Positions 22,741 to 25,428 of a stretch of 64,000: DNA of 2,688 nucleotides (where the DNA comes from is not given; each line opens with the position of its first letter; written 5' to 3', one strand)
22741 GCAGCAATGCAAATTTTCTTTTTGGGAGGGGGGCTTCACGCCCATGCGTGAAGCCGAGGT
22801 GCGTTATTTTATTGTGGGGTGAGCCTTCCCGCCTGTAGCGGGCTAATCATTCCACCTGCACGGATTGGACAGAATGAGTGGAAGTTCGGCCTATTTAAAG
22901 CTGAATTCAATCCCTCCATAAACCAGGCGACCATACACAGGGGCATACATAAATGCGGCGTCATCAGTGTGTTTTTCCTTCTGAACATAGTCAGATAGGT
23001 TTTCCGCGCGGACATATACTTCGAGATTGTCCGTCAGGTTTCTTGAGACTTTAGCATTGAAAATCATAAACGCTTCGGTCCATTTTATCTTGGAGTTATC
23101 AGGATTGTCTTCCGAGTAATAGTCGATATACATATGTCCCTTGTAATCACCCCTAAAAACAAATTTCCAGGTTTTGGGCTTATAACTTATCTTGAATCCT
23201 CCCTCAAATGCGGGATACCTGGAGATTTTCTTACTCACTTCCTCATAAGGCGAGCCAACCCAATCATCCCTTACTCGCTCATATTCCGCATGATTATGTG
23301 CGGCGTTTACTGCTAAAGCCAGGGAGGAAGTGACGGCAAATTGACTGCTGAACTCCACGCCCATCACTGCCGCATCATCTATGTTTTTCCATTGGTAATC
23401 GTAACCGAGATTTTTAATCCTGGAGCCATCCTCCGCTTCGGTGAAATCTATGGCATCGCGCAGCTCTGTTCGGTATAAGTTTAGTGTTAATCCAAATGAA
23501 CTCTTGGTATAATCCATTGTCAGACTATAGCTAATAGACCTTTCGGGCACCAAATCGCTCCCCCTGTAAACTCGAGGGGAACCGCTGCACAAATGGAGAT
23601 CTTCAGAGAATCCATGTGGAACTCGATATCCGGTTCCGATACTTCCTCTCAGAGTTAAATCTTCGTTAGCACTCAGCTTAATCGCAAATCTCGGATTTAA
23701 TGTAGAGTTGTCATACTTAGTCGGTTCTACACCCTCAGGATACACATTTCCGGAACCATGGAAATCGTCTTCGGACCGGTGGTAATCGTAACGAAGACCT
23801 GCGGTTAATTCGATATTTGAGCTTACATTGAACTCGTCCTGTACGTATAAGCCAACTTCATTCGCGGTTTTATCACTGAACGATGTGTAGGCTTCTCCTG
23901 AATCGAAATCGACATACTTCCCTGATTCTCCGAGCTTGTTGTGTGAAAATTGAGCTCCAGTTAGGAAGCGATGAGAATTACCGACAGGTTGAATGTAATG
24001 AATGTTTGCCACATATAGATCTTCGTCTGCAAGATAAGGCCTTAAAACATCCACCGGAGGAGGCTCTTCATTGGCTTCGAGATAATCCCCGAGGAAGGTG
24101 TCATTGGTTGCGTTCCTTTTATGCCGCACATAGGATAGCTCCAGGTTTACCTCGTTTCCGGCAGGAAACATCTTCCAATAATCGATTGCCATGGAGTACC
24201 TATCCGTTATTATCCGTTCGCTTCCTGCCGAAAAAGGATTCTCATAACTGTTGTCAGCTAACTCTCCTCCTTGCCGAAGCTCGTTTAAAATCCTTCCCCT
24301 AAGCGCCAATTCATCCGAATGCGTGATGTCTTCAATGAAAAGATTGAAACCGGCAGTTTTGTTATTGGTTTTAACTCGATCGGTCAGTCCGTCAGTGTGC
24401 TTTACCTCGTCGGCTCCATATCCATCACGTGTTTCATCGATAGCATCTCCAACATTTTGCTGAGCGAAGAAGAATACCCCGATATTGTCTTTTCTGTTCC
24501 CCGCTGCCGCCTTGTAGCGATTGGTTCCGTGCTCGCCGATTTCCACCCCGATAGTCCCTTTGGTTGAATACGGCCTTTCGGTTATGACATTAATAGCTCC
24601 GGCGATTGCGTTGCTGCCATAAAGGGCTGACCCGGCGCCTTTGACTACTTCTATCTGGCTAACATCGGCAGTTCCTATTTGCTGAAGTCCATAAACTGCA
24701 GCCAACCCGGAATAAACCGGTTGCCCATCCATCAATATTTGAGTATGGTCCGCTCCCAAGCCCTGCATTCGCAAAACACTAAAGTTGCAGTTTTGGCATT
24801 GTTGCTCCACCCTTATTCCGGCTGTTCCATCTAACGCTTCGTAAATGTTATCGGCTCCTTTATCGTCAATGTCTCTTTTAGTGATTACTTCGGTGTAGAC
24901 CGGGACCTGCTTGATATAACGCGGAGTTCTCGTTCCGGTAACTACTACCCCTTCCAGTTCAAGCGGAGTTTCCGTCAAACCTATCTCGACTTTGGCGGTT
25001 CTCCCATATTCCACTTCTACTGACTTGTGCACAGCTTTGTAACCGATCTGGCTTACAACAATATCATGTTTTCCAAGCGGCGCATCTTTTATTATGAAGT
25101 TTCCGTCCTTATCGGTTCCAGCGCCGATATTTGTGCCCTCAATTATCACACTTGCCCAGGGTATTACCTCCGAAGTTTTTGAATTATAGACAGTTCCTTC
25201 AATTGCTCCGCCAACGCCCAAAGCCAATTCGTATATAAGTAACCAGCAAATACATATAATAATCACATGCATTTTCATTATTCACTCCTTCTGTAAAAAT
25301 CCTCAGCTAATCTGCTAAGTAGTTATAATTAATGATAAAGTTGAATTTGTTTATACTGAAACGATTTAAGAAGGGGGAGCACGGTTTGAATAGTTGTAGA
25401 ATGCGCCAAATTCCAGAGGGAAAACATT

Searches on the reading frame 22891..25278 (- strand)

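Call 6: search_protein_families(library=pfam, proteins=[window:22891-25278:-], max_evalue=0.01)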
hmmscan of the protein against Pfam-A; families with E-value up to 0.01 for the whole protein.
window:22891-25278:- (795 aa): 7 families
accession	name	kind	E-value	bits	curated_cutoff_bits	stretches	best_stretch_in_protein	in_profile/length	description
PF00593.30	TonB_dep_Rec_b-barrel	-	1.3e-38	134.4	27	1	326-761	77-436/436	TonB dependent receptor-like, beta-barrel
PF07715.20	Plug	-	4.2e-23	82.3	23.9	1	123-228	3-107/107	TonB-dependent Receptor Plug Domain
PF13715.12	CarbopepD_reg_2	-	9.1e-21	74.1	32.2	1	26-113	1-88/88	CarboxypepD_reg-like domain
PF14905.12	OMP_b-brl_3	-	1.1e-15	58.1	27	1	373-761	6-373/408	Outer membrane protein beta-barrel family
PF13620.12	CarboxypepD_reg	-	3.6e-12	46.9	32.3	1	26-101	2-81/82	Carboxypeptidase regulatory-like domain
PF25183.1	OMP_b-brl_4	-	6.8e-08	31.8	30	1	464-555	357-466/838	Outer membrane beta barrel domain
PF08308.17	PEGA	-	0.00054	20.3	20.8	1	42-104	13-70/71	PEGA domain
